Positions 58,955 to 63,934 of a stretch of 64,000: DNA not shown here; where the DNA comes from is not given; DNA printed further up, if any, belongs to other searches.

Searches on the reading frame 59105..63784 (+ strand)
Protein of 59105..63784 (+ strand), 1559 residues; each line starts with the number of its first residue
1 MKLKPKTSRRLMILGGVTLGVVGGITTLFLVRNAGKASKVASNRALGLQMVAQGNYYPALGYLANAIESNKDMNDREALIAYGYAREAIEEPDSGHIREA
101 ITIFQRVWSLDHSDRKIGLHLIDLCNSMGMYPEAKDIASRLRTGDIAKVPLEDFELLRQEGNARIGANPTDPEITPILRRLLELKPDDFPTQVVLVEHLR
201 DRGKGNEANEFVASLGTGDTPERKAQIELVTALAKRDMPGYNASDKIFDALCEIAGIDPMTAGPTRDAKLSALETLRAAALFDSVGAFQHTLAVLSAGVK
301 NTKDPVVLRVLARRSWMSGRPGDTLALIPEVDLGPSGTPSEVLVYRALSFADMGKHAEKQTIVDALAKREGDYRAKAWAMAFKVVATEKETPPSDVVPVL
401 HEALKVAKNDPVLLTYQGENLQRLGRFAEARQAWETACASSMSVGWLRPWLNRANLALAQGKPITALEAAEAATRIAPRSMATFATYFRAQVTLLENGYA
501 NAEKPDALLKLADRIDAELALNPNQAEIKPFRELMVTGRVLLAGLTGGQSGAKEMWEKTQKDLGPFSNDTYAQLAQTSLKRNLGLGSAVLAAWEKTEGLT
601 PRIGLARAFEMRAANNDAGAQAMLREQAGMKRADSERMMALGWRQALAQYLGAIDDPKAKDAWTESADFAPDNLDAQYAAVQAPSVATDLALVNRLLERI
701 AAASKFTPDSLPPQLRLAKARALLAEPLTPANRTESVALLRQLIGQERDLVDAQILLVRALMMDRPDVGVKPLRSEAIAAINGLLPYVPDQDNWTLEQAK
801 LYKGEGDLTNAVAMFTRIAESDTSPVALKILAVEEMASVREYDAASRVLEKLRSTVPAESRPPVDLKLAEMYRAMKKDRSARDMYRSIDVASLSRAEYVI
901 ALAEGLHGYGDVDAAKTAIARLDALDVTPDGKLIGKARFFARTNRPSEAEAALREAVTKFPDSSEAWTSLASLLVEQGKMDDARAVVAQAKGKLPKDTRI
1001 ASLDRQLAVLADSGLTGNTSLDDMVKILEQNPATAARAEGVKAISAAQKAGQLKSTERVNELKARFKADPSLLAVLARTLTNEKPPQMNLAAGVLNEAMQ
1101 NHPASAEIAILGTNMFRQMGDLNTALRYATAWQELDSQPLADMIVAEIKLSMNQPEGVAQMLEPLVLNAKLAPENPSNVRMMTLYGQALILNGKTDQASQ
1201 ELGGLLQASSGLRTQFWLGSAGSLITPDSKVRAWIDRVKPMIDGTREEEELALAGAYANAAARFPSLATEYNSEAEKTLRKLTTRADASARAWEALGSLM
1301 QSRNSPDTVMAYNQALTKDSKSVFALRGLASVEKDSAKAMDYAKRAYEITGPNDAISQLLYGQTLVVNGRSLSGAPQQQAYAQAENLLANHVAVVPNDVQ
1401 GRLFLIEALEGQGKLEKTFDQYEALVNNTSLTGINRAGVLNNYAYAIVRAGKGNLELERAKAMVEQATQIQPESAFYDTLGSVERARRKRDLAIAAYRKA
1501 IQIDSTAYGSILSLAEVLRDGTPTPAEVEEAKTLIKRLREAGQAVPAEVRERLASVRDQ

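Call 39: search_protein_families(library=ncbifam, proteins=[window:59105-63784:+], max_evalue=0.01)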
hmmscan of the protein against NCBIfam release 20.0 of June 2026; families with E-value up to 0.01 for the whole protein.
window:59105-63784:+ (1559 aa): 6 families
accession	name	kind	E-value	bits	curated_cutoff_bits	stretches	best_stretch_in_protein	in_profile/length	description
TIGR02917.1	PEP_TPR_lipo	equivalog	6.3e-26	90.5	312.2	5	942-1202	137-386/899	XrtA/PEP-CTERM system TPR-repeat protein PrsT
TIGR02521.1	type_IV_pilW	equivalog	7.5e-10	38.7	154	1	1377-1517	43-178/234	type IV pilus biogenesis/stability protein PilW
NF040959.1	MamA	equivalog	5.7e-08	32.4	200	1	10-115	10-105/204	magnetosome protein MamA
NF033920.0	C39_PA2778_fam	equivalog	1.1e-07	31.6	150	1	940-991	200-251/255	PA2778 family cysteine peptidase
NF052415.1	T3SS_chap_SctY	equivalog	2.7e-07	31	70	0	939-989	15-65/106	type III secretion apparatus assembly chaperone SctY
TIGR02552.1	LcrH_SycD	equivalog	5.4e-06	26.2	104.8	0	879-965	35-121/136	SycD/LcrH family type III secretion system chaperone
